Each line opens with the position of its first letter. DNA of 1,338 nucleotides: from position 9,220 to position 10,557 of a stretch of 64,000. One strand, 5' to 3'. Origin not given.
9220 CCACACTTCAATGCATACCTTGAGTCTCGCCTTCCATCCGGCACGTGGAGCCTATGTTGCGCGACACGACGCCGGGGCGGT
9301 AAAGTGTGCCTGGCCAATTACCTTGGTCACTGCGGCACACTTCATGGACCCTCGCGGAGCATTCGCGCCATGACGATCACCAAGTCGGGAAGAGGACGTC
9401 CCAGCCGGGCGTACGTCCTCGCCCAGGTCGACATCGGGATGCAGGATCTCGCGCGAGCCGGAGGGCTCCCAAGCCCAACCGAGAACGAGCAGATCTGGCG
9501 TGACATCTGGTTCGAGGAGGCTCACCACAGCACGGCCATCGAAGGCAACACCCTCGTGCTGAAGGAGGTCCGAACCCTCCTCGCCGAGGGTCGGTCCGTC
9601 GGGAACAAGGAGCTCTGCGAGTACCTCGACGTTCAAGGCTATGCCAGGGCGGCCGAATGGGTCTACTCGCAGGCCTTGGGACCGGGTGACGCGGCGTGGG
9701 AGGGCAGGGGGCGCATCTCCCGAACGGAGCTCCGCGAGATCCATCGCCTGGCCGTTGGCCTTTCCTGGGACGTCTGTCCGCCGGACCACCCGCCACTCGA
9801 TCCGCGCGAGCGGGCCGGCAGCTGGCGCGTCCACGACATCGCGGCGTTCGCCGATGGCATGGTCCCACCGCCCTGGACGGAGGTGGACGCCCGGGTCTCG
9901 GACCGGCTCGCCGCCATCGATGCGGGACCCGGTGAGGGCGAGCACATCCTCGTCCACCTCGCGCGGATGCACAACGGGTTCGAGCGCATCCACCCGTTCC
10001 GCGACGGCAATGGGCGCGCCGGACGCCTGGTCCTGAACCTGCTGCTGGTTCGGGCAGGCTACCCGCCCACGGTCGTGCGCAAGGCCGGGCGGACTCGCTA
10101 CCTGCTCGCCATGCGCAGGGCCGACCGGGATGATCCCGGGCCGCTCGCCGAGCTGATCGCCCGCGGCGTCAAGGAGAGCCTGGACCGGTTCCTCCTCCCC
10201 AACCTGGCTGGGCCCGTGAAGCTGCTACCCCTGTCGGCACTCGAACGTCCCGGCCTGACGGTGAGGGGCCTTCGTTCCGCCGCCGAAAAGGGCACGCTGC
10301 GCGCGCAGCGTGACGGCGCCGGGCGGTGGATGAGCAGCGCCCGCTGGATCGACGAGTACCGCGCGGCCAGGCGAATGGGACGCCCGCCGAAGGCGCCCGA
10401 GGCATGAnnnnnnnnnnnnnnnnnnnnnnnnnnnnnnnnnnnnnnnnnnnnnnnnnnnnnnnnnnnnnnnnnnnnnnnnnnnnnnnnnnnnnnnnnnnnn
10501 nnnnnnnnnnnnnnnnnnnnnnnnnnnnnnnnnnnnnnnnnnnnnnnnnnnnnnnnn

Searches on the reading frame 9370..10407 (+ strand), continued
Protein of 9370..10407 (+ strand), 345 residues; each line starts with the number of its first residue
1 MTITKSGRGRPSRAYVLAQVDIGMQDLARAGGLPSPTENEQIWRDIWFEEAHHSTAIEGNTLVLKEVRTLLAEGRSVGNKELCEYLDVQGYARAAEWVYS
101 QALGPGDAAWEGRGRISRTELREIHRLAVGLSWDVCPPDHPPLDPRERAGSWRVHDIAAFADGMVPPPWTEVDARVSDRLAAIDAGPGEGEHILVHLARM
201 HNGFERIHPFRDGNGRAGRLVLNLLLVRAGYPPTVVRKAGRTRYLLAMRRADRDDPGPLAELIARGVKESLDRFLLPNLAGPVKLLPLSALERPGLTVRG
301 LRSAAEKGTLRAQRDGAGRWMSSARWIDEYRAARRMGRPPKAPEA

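Call 14: find_encoding_contigs(protein=P0021, flank=6000, max_places=3)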
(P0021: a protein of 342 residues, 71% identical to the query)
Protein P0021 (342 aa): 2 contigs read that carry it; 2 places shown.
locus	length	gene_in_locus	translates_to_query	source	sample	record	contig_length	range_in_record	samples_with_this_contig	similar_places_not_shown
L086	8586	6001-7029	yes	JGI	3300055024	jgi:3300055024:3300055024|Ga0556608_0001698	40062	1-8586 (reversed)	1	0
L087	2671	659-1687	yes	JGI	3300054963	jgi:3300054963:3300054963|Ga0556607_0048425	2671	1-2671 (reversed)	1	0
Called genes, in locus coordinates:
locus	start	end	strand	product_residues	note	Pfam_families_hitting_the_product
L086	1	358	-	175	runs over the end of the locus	PF04978:MST, PF12867:DinB_2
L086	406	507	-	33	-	-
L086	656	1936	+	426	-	PF00079:Serpin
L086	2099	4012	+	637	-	PF13604:AAA_30 (weak), PF00004:AAA, PF09848:SLFN-g3_helicase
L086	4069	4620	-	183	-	-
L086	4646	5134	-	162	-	PF12680:SnoaL_2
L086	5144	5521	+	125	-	PF21805:Imm5_like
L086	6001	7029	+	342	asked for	PF02661:Fic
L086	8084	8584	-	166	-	?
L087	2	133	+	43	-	?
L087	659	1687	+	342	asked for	PF02661:Fic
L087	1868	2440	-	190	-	-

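Call 18: find_related_loci(query=window:9370-10407:+, collection=metagenome_contigs, flank=5000)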
Query window:9370-10407:+ (345 aa) in metagenome_contigs; peptide patterns used: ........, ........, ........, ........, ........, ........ (x = any residue, [..] = any of these).
269 stretches matched a pattern; 41 encode a relative of the query (tblastn E <= 1e-3); 41 distinct loci.
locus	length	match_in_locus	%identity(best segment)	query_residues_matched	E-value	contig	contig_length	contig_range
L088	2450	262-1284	78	1-341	0e+0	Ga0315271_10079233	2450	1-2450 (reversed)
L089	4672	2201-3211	76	1-339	1e-174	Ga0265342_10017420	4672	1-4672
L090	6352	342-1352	76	1-339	4e-170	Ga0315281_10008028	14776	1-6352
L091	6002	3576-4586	76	1-339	8e-171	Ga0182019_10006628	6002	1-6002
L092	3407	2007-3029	77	1-341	3e-177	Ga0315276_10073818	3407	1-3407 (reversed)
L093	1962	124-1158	77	1-345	0e+0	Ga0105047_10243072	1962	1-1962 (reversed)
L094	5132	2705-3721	76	1-341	2e-166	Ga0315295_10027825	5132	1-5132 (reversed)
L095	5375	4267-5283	75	1-341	1e-165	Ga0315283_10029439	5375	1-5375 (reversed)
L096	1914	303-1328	75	1-345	6e-173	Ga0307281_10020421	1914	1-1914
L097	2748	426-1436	74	1-339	3e-169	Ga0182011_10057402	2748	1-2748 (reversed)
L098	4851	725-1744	72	1-342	5e-162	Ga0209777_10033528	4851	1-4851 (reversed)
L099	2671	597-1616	68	1-342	1e-160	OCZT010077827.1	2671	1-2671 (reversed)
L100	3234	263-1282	67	1-342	3e-158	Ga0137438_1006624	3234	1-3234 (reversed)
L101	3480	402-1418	72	1-341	3e-154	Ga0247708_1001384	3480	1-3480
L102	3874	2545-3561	72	1-341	1e-152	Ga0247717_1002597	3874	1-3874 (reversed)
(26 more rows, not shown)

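Call 33: find_encoding_contigs(protein=P0246, flank=10000, max_places=4)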
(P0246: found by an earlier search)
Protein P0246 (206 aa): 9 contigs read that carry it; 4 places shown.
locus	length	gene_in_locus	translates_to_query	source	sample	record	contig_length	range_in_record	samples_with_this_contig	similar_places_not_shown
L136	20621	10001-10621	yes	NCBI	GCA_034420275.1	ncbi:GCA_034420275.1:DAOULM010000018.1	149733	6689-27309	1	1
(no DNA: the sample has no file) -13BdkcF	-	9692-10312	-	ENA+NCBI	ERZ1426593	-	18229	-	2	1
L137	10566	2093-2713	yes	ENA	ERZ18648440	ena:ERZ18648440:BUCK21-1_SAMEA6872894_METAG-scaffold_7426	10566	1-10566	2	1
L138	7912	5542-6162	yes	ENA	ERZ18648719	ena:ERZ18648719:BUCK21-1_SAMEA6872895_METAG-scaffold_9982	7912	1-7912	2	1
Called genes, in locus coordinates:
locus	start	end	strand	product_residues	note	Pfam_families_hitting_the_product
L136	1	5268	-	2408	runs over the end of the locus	PF04862:DUF642, PF16640:Big_3_5 (faint)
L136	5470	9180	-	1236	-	PF00211:Guanylate_cyc (weak), PF13191:AAA_16, PF17874:TPR_MalT (faint), PF07719:TPR_2 (faint), PF13424:TPR_12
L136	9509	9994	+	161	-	PF13560:HTH_31 (weak), PF01381:HTH_3, PF13443:HTH_26 (weak)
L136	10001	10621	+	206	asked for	PF02661:Fic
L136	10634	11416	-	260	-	PF00072:Response_reg, PF13384:HTH_23 (faint), PF00196:GerE, PF08281:Sigma70_r4_2 (weak)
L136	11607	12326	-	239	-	PF14537:Cytochrom_c3_2 (faint), PF14522:Cytochrome_C7 (faint), PF09699:Paired_CXXCH_1 (faint)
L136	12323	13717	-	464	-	PF03916:NrfD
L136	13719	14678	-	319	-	PF00037:Fer4 (weak), PF12838:Fer4_7, PF13237:Fer4_10, PF13247:Fer4_11, PF00037:Fer4, PF12837:Fer4_6, PF12838:Fer4_7, PF13187:Fer4_9, +11 more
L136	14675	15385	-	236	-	PF22113:Mtrc-MtrF_II-IV_dom (faint), PF14522:Cytochrome_C7 (faint), PF09699:Paired_CXXCH_1 (faint), PF14537:Cytochrom_c3_2 (faint)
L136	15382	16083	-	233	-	PF00072:Response_reg (weak), PF08281:Sigma70_r4_2 (weak), PF00196:GerE, PF04545:Sigma70_r4 (faint)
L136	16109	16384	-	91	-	-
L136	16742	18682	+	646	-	-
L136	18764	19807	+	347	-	PF00535:Glycos_transf_2, PF13641:Glyco_tranf_2_3 (faint)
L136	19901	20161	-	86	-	-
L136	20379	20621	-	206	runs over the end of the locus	-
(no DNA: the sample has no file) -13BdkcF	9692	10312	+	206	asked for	PF02661:Fic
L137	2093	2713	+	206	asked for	PF02661:Fic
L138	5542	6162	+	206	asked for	PF02661:Fic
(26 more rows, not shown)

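Call 46: predict_structure(alignment_id=A1)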
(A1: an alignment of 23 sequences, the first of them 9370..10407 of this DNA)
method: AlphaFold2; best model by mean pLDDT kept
length: 345 residues; sequences in the alignment: 23
mean_pLDDT: 81.4   pTM: 0.77
mean pLDDT of the five models: 81.4, 79.8, 75.4, 74.7, 73.3
residues with pLDDT >= 90: 88; 70-90: 198; 50-70: 58; < 50: 1
segments of 3 or more residues with pLDDT < 50: none
pLDDT, mean of each block of 10 residues (from residue 1): 69 92 84 74 78 62 79 89 86 88 62 73 91 84 84 79 77 91 90 93 80 73 90 85 86 92 92 75 72 87 91 80 85 67 52
secondary structure, 60 per line:
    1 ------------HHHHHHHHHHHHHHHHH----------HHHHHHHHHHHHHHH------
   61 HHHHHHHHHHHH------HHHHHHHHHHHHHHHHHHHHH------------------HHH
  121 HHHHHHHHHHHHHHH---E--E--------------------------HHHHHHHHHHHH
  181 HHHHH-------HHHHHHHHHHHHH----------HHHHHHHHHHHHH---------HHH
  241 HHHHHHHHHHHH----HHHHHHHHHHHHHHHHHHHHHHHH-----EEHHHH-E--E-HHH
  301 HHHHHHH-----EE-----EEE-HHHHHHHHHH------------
elements in order: H13-29 H40-54 H61-72 H79-99 H118-135 H169-185 H193-205 H216-228 H238-252 H257-280 H288-291 H298-307 E320-322 H324-333

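Call 49: fold_search(model_id=the predicted structure, library=pdb)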
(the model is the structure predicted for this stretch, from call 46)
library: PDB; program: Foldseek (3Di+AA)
matches with E <= 10: 389; with E <= 0.001: 48
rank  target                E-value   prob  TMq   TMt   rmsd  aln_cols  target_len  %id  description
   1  6i7k                  7.5e-12  1.00  0.57  0.59   4.8       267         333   25  Crystal structure of monomeric FICD mutant L258D complexed with MgATP (released 2019-09-25)
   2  6i7l                  1.3e-11  1.00  0.56  0.58   4.8       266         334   26  Crystal structure of monomeric FICD mutant L258D complexed with MgAMP-PNP (released 2019-09-25)
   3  6i7g_B                1.8e-11  1.00  0.57  0.58   4.8       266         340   26  Crystal structure of dimeric wild type FICD complexed with ATP (released 2019-09-25)
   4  4u0u_A                5.1e-11  1.00  0.56  0.58   4.8       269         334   26  Wild type eukaryotic fic domain containing protein with ADP (released 2014-12-10)
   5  6i7h                  5.4e-11  1.00  0.57  0.59   4.8       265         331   26  Crystal structure of dimeric FICD mutant K256S (released 2019-09-25)
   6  4u04_B                5.7e-11  1.00  0.56  0.59   4.6       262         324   27  Structure of a eukaryotic fic domain containing protein (released 2014-12-10)
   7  9yz5_A                6.0e-11  1.00  0.57  0.60   4.4       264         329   26  human FicD bound with farnesyl pyrophosphate (released 2026-02-25)
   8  6i7j                  6.3e-11  1.00  0.58  0.59   4.2       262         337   26  Crystal structure of monomeric FICD mutant L258D (released 2019-09-25)
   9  7b7z_A                6.9e-11  1.00  0.56  0.57   4.7       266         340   25  DeAMPylation complex of monomeric FICD and AMPylated BiP (state 1) (released 2021-07-07)
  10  6i7i                  7.6e-11  1.00  0.56  0.58   4.6       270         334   26  Crystal structure of dimeric FICD mutant K256A complexed with MgATP (released 2019-09-25)
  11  4u0s_B                8.8e-11  1.00  0.57  0.60   4.5       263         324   26  Structure of Eukaryotic fic domain containing protein with ADP (released 2014-12-10)
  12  6zmd_B                1.2e-10  1.00  0.56  0.58   4.8       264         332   26  Crystal structure of HYPE covalently tethered to BiP bound to AMP-PNP (released 2021-04-14)
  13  4u0z_B                2.4e-10  1.00  0.55  0.58   4.8       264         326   26  Eukaryotic Fic Domain containing protein with bound APCPP (released 2014-12-10)
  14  4u0s_A                2.9e-10  1.00  0.56  0.60   4.6       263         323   26  Structure of Eukaryotic fic domain containing protein with ADP (released 2014-12-10)
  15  4u0z_F                3.3e-10  1.00  0.54  0.58   4.7       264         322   26  Eukaryotic Fic Domain containing protein with bound APCPP (released 2014-12-10)
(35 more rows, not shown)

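Call 64: search_protein_families(library=padloc, proteins=[window:9370-10407:+, L083:2417-3691:+], max_evalue=0.001)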
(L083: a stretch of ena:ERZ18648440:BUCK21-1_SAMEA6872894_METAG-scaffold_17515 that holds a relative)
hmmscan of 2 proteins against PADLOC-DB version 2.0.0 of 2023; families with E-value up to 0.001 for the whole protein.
window:9370-10407:+ (345 aa): 9 families
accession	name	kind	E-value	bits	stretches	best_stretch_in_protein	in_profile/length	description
PDLC04840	PDC-S04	-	5.3e-23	79.9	2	190-255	138-203/227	-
PDLC03963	SoFic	-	3.9e-21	73.8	1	22-233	31-219/361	-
PDLC04836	PDC-S04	-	1.3e-17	61.8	1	190-264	151-224/244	-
PDLC04839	PDC-S04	-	8.9e-14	49.6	1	191-268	124-203/205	-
PDLC04837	PDC-S04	-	5.7e-12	43.4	1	193-264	150-221/234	-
PDLC04838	PDC-S04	-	1.2e-10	39.5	1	191-269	127-204/209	-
PDLC04966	PDC-S24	-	2.7e-07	27.8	1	165-233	276-343/497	-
PDLC04842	PDC-S04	-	3.4e-05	21.7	1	207-255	111-159/202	-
PDLC04841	PDC-S04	-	5.6e-05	20.9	1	205-265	207-266/292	-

L083:2417-3691:+ (424 aa): 0 families

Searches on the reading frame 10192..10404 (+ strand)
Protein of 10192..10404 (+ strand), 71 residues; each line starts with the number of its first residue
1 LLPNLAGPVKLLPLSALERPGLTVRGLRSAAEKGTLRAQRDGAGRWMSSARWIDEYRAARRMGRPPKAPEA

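Call 42: search_protein_families(library=pfam, proteins=[window:10192-10404:+], max_evalue=1)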
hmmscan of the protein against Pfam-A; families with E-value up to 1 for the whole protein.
window:10192-10404:+ (71 aa): 1 family
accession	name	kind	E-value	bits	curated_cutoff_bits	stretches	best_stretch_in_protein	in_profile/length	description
PF14445.12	Prok-RING_2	-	0.24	12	22.4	1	43-60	28-45/56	Prokaryotic RING finger family 2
